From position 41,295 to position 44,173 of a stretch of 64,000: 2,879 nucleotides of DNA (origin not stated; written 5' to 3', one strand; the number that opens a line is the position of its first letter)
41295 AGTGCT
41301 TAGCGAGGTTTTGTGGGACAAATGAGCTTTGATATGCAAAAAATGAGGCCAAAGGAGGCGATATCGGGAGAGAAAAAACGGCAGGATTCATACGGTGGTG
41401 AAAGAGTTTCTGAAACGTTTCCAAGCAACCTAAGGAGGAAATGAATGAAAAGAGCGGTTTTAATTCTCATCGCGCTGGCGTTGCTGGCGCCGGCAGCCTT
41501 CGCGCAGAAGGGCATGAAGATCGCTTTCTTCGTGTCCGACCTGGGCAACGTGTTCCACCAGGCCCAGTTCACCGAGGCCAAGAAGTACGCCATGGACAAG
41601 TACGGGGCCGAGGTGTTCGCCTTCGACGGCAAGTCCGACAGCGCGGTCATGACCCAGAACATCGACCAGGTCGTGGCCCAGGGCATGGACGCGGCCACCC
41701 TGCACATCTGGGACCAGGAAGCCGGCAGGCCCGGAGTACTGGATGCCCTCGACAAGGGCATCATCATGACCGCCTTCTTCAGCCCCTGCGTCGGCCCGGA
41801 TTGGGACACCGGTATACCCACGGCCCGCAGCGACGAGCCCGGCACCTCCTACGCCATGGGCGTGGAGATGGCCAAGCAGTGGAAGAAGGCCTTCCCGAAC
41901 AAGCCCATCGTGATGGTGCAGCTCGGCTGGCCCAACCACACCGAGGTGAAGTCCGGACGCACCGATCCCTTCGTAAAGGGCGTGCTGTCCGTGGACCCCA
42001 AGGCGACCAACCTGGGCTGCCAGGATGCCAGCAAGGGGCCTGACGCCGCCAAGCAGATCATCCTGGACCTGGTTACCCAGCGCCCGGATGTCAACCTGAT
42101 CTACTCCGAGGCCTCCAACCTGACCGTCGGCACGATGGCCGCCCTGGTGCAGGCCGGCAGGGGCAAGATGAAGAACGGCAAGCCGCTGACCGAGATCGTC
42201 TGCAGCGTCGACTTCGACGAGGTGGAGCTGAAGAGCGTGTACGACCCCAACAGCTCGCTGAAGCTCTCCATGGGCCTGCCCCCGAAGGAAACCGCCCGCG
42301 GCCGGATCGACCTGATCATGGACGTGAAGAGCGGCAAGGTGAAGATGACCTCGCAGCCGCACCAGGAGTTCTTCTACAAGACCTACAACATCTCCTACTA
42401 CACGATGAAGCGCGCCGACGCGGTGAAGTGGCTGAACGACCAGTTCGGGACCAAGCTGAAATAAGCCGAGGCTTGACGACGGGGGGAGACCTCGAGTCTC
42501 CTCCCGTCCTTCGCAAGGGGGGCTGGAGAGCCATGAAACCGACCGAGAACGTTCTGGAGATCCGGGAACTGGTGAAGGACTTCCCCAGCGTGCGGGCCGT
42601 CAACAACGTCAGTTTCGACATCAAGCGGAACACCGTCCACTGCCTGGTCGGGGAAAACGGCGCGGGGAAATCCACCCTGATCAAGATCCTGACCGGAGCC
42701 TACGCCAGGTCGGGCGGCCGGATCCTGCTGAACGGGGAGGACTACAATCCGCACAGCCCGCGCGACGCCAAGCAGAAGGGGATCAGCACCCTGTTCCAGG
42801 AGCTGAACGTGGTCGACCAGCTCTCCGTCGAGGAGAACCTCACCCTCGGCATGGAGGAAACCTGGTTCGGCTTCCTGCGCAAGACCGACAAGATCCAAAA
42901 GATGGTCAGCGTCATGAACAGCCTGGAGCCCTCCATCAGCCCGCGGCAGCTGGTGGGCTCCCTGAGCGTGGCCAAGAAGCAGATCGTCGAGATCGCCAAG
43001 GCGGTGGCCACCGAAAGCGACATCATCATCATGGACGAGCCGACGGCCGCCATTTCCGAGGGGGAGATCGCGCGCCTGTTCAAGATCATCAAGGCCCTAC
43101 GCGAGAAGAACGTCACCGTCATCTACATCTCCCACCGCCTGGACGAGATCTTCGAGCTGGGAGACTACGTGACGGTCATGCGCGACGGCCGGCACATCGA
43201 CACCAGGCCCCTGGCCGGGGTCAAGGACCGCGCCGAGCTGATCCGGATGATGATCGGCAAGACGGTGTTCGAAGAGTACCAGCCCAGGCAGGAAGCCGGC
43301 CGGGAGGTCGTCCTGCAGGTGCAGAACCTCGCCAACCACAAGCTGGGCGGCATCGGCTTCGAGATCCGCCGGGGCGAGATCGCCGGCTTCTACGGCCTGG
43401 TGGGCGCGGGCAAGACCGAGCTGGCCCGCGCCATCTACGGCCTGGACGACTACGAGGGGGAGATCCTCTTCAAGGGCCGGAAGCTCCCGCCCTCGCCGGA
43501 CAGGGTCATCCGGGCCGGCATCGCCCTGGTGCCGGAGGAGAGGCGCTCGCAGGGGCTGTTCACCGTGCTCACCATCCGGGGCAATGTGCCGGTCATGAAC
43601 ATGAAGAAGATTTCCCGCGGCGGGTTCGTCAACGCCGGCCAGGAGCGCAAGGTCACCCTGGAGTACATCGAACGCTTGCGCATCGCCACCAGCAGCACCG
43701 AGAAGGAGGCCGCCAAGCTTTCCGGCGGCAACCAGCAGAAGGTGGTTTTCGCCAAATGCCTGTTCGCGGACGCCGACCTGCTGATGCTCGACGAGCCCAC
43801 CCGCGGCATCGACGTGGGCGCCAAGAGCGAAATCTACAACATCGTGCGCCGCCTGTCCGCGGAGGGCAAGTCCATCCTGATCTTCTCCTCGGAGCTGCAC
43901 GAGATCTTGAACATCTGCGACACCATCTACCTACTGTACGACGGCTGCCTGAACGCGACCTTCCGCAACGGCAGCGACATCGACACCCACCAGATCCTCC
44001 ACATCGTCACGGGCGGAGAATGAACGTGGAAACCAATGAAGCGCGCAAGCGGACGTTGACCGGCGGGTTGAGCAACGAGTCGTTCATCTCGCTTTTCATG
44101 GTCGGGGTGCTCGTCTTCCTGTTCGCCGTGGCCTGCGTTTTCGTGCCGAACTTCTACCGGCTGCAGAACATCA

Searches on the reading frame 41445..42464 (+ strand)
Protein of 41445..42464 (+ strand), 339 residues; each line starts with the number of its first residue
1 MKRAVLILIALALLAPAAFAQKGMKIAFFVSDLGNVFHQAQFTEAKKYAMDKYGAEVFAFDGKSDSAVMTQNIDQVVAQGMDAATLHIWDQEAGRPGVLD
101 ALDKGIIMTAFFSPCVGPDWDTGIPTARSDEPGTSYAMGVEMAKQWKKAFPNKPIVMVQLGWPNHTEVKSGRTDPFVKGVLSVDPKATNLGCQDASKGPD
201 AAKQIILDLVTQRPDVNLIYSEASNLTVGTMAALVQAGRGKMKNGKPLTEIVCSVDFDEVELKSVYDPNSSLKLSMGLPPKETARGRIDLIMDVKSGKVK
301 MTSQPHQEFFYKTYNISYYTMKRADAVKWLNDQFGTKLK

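Call 44: search_protein_families(library=pfam, proteins=[window:41445-42464:+], max_evalue=0.01)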
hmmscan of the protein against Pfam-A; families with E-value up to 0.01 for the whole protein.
window:41445-42464:+ (339 aa): 1 family
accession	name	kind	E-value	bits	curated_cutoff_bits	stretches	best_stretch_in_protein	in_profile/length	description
PF13407.12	Peripla_BP_4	-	1.1e-22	81.2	35.1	1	26-297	1-256/258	Periplasmic binding protein domain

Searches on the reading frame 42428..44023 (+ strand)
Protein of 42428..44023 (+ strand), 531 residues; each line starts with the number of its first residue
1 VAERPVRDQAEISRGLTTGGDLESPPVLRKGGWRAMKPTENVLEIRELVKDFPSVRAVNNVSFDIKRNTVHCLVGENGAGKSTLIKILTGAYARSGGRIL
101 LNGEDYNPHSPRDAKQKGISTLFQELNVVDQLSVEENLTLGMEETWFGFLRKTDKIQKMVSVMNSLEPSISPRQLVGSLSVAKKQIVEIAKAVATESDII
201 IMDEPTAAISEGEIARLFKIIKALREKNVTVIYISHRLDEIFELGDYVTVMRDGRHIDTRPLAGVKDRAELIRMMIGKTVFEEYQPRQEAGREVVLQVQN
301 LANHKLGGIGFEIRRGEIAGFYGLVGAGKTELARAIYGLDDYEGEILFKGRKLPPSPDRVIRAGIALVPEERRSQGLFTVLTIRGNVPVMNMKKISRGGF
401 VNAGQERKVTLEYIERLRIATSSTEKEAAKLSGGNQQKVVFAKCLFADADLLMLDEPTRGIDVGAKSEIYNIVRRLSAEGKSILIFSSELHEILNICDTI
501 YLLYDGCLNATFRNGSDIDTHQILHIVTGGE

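Call 44: search_protein_families(library=pfam, proteins=[window:42428-44023:+], max_evalue=0.01)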
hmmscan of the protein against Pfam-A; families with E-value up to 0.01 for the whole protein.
window:42428-44023:+ (531 aa): 15 families
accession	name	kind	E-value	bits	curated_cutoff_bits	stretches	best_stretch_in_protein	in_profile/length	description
PF00005.33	ABC_tran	-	4.1e-55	186.6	25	2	58-207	1-137/137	ABC transporter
PF13304.12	AAA_21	-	1.2e-10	42.4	27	1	70-91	1-22/304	AAA domain, putative AbiEii toxin, Type IV TA system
PF00004.35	AAA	-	3.2e-05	24.8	21.2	0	179-241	39-114/131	ATPase family associated with various cellular activities (AAA)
PF13604.12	AAA_30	-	5.4e-05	23.5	27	1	67-100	17-50/191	AAA domain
PF02572.21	CobA_CobO_BtuR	-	0.00021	22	25.7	1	180-257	79-159/172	ATP:corrinoid adenosyltransferase BtuR/CobO/CobP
PF02367.23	TsaE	-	0.00022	21.6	26.6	0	64-90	17-43/128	Threonylcarbamoyl adenosine biosynthesis protein TsaE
PF02463.25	SMC_N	-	0.00025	21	40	0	61-86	18-42/220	RecF/RecN/SMC N terminal domain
PF13401.12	AAA_22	-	0.00028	21.6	27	0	69-94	6-31/130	AAA domain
PF13555.12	AAA_29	-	0.0004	20.5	27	1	60-85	14-39/61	P-loop containing region of AAA domain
PF06414.18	Zeta_toxin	-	0.00049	20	22.3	0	66-111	14-59/199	Zeta toxin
PF03193.22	RsgA_GTPase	-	0.00071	19.9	30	0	63-91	102-129/174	RsgA GTPase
PF13476.12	AAA_23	-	0.00085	20.5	27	1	58-91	10-42/201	AAA domain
PF13175.12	AAA_15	-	0.0037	17.4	32.1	1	56-88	12-43/374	AAA ATPase domain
PF13191.12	AAA_16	-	0.0067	17.4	32.6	0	72-111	28-65/167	AAA ATPase domain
PF01926.29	MMR_HSR1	-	0.0075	16.8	21.9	0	72-93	3-24/113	50S ribosome-binding GTPase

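Call 69: find_homologous_proteins(query=window:42428-44023:+, max_evalue=1e-50)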
Query window:42428-44023:+ (531 aa): 8000 proteins with E <= 1e-50 among 8000 candidates; the best 120 are listed.
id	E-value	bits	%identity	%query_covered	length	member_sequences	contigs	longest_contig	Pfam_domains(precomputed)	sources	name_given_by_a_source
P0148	0.0e+0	1088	100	93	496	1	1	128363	PF00005.34,PF00004.36,PF13304.13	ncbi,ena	-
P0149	0.0e+0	1021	94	93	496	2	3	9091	PF00005.34,PF13304.13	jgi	jgi:ribose transport system ATP-binding protein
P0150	0.0e+0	1011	94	93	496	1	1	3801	PF00005.34,PF00004.36,PF13304.13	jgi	jgi:ribose transport system ATP-binding protein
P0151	5.9e-296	1000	93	93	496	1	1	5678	PF00005.34,PF00004.36,PF13304.13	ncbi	-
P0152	7.6e-295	997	92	93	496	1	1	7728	PF00005.34,PF00004.36,PF13304.13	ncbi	-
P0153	2.1e-292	989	92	93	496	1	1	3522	PF00005.34,PF13304.13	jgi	jgi:ribose transport system ATP-binding protein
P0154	1.3e-273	927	85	93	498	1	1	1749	PF00005.34,PF00004.36,PF13304.13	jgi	-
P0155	2.8e-273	925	84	93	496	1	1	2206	PF00005.34,PF02367.24,PF00004.36,PF13304.13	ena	-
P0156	3.7e-273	925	84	93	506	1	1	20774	PF00005.34,PF13304.13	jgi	jgi:ribose transport system ATP-binding protein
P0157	6.2e-273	924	84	93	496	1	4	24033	PF00005.34,PF02367.24,PF00004.36,PF13304.13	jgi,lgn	jgi:ribose transport system ATP-binding protein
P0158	7.0e-273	924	84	93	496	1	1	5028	PF00005.34,PF02367.24,PF00004.36,PF13304.13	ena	-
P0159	4.1e-272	922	84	93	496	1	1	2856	PF00005.34,PF02367.24,PF00004.36,PF13304.13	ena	-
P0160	4.6e-272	921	84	93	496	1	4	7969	PF00005.34,PF02367.24,PF00004.36,PF13304.13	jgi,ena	jgi:ribose transport system ATP-binding protein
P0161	2.5e-271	919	84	93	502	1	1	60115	PF00005.34,PF13476.13,PF03193.23,PF13304.13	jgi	jgi:ribose transport system ATP-binding protein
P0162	2.7e-271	919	84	93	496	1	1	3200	PF00005.34,PF02367.24,PF00004.36,PF13304.13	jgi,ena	-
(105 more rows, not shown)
